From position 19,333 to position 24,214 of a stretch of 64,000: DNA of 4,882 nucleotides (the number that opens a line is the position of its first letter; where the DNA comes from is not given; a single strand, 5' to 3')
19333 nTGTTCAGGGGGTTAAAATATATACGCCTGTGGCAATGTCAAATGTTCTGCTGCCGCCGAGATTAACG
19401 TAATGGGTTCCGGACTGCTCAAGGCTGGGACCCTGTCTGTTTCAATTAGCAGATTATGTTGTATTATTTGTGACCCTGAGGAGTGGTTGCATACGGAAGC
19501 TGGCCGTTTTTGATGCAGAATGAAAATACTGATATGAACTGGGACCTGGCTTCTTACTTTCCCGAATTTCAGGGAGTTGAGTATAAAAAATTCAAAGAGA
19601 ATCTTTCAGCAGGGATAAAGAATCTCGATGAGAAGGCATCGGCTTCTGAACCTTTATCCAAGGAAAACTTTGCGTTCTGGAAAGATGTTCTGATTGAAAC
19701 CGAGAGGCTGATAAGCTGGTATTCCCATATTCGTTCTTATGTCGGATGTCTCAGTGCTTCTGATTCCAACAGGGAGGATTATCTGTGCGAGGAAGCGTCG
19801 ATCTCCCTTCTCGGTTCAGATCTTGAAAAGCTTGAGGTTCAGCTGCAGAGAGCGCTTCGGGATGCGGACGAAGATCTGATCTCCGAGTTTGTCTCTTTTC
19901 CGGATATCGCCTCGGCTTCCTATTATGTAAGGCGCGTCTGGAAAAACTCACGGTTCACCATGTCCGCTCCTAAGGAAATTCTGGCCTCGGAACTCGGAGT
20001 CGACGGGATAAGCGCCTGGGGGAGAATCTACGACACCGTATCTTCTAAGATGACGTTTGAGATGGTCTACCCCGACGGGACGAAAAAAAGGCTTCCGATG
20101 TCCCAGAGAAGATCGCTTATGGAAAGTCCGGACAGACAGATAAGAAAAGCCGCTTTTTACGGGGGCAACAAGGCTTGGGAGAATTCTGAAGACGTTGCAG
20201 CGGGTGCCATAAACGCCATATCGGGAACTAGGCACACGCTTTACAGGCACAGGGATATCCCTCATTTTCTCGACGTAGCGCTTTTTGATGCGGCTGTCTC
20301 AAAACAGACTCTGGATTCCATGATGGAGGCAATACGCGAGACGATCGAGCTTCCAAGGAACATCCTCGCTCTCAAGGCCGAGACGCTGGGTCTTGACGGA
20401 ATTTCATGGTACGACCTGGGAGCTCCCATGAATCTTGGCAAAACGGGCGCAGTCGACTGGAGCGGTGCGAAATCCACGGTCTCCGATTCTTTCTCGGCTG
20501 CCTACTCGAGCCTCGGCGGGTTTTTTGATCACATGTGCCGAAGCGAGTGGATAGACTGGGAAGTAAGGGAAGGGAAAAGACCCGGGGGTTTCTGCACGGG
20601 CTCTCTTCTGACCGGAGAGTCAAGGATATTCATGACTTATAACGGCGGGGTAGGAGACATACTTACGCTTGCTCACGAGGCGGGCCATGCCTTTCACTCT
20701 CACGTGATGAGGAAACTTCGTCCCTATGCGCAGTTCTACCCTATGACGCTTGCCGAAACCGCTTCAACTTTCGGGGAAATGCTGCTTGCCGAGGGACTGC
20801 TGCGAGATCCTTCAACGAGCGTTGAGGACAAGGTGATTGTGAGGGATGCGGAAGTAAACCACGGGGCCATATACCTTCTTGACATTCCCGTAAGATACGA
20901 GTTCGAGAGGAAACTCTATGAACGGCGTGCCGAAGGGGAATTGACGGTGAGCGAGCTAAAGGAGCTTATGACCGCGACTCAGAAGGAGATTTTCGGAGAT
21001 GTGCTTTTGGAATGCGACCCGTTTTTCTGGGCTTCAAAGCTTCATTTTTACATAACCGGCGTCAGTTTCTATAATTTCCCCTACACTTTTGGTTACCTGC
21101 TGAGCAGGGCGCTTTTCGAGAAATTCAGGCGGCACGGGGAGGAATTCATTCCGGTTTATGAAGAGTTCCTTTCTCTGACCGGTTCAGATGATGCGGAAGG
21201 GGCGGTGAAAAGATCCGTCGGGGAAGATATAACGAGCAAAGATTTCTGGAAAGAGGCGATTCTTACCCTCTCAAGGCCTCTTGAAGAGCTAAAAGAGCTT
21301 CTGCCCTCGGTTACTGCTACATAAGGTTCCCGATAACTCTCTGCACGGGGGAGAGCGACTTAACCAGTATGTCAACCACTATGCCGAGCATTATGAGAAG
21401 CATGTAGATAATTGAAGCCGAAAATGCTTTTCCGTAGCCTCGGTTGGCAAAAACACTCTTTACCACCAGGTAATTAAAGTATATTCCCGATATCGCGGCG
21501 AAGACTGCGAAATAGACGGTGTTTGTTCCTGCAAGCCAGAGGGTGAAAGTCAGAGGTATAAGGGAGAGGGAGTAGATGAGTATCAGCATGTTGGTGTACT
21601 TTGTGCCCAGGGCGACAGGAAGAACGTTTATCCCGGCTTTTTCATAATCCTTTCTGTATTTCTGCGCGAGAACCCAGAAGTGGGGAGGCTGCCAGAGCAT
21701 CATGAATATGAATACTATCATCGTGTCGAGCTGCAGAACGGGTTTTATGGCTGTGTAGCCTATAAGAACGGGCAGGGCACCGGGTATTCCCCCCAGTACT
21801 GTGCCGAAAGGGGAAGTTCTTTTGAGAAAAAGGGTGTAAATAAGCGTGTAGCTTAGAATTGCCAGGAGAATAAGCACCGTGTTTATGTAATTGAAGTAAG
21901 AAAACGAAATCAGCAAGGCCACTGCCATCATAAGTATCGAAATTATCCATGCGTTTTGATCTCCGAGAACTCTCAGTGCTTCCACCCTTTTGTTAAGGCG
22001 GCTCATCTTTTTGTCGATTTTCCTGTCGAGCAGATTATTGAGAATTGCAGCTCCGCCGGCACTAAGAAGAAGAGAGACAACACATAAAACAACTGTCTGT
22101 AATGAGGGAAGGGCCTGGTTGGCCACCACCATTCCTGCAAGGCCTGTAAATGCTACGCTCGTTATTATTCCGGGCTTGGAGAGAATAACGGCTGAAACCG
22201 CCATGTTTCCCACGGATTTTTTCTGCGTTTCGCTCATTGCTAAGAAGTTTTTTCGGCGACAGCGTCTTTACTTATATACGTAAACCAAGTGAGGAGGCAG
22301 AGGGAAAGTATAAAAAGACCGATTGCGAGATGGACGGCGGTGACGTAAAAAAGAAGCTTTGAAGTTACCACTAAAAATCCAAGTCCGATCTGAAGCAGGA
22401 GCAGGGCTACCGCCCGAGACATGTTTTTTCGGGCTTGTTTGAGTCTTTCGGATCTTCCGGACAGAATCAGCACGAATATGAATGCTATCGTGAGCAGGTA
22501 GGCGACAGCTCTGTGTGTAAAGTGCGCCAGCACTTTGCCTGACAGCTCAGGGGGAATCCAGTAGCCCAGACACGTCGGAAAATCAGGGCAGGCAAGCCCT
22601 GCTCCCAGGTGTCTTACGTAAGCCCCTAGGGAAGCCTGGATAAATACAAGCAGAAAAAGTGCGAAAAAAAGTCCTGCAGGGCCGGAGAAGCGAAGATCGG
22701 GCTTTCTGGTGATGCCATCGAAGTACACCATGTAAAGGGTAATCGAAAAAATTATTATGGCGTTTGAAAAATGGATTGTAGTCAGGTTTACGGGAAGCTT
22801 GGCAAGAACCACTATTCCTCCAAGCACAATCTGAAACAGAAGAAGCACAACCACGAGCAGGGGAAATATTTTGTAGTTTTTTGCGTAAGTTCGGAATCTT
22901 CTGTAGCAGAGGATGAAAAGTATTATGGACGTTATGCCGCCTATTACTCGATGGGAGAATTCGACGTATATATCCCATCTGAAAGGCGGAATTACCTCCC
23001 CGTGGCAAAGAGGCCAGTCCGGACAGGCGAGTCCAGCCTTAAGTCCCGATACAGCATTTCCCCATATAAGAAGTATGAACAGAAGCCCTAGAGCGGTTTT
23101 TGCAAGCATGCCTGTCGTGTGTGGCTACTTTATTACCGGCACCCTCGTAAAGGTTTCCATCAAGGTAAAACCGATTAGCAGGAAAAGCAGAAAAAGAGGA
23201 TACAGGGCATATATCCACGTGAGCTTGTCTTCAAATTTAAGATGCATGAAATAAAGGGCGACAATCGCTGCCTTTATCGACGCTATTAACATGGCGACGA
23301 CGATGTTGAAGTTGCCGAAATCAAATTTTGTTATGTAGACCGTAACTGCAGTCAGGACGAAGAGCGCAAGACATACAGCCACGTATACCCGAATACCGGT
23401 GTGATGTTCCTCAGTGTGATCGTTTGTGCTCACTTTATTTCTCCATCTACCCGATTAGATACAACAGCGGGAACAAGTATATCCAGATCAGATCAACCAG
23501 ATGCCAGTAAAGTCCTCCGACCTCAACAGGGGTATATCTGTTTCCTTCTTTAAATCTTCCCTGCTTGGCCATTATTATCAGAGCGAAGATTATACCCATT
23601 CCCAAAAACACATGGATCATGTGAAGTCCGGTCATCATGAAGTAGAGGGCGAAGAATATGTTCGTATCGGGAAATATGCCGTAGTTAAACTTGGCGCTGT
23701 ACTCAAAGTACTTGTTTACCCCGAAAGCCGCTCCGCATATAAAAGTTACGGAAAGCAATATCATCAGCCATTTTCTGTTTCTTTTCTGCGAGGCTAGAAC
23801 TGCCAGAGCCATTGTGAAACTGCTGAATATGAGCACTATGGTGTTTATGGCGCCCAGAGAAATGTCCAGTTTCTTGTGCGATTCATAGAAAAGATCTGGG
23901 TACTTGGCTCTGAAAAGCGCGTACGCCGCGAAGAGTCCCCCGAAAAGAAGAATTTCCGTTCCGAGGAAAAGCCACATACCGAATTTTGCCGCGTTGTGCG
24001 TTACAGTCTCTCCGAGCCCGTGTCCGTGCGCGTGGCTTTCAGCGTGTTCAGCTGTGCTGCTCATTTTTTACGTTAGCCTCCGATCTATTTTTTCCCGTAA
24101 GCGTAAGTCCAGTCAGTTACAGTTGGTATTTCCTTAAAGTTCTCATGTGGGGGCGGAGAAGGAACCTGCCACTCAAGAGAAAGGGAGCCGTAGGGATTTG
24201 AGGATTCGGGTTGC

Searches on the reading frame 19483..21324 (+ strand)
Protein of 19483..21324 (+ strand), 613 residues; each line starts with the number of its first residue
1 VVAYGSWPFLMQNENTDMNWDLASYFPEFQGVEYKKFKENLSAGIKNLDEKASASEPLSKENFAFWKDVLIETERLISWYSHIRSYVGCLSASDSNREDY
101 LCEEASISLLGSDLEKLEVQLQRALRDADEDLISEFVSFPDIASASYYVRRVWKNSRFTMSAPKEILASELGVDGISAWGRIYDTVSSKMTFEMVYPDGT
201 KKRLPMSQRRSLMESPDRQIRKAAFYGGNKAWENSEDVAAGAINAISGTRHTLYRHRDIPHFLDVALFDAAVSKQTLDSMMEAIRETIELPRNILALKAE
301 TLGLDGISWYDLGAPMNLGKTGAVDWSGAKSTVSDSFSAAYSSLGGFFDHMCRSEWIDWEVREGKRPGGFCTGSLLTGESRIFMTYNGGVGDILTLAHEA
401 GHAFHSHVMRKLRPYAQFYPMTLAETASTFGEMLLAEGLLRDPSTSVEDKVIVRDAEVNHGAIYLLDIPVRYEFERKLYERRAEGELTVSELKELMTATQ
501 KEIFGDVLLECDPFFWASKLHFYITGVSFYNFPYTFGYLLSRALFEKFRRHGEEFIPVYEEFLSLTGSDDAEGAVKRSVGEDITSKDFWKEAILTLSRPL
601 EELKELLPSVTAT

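Call 24: search_protein_families(library=pfam, proteins=[window:19483-21324:+], max_evalue=0.0001)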
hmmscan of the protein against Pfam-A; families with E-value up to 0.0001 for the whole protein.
window:19483-21324:+ (613 aa): 2 families
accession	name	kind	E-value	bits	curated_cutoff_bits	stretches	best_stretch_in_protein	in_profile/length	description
PF01432.26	Peptidase_M3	-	2.3e-29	103.5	27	1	351-591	183-453/457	Peptidase family M3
PF08439.15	Peptidase_M3_N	-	1.3e-08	35.4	25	1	128-192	5-70/70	Oligopeptidase F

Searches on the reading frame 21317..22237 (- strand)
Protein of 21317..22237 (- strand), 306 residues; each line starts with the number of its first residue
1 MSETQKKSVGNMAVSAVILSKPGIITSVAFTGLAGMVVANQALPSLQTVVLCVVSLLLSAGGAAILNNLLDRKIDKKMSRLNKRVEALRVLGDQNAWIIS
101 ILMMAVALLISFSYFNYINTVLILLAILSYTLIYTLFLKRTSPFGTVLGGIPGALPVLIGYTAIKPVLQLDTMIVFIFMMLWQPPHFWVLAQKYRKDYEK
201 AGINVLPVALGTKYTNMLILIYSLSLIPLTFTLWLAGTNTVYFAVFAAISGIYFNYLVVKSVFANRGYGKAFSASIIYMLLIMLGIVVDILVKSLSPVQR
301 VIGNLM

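Call 62: search_protein_families(library=pfam, proteins=[window:21317-22237:-], max_evalue=0.001)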
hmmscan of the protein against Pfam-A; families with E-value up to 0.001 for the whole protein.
window:21317-22237:- (306 aa): 1 family
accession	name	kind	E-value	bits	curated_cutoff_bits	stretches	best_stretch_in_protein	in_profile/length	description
PF01040.23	UbiA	-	3.1e-43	148.3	34.2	1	29-257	2-228/250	UbiA prenyltransferase family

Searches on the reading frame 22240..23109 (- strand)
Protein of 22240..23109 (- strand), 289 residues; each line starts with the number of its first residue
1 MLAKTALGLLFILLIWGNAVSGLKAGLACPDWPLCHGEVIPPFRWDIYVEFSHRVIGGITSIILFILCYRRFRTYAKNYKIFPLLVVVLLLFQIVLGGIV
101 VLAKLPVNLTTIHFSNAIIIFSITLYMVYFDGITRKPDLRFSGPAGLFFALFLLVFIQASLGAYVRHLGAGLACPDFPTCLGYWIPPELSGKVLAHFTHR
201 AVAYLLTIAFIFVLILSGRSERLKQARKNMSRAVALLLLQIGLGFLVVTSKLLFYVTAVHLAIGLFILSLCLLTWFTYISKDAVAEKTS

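Call 62: search_protein_families(library=pfam, proteins=[window:22240-23109:-], max_evalue=0.001)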
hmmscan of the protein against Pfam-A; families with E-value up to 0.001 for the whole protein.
window:22240-23109:- (289 aa): 1 family
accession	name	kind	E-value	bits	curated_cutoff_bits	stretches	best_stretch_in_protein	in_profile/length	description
PF02628.20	COX15-CtaA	-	1.6e-35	123.1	29.9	2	47-271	75-321/322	Cytochrome oxidase assembly protein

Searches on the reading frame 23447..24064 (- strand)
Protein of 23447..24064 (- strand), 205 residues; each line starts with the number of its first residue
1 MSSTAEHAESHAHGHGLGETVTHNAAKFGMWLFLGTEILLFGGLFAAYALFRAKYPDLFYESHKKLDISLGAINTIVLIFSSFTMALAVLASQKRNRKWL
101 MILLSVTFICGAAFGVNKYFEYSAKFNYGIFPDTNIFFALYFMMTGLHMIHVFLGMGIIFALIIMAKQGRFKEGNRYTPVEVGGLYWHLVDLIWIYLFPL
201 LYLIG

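Call 62: search_protein_families(library=pfam, proteins=[window:23447-24064:-], max_evalue=0.001)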
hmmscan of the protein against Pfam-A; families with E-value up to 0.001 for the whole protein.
window:23447-24064:- (205 aa): 1 family
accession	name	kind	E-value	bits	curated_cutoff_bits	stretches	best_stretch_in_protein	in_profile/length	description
PF00510.24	COX3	-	1.8e-16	61.3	23.8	1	16-203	66-255/258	Cytochrome c oxidase subunit III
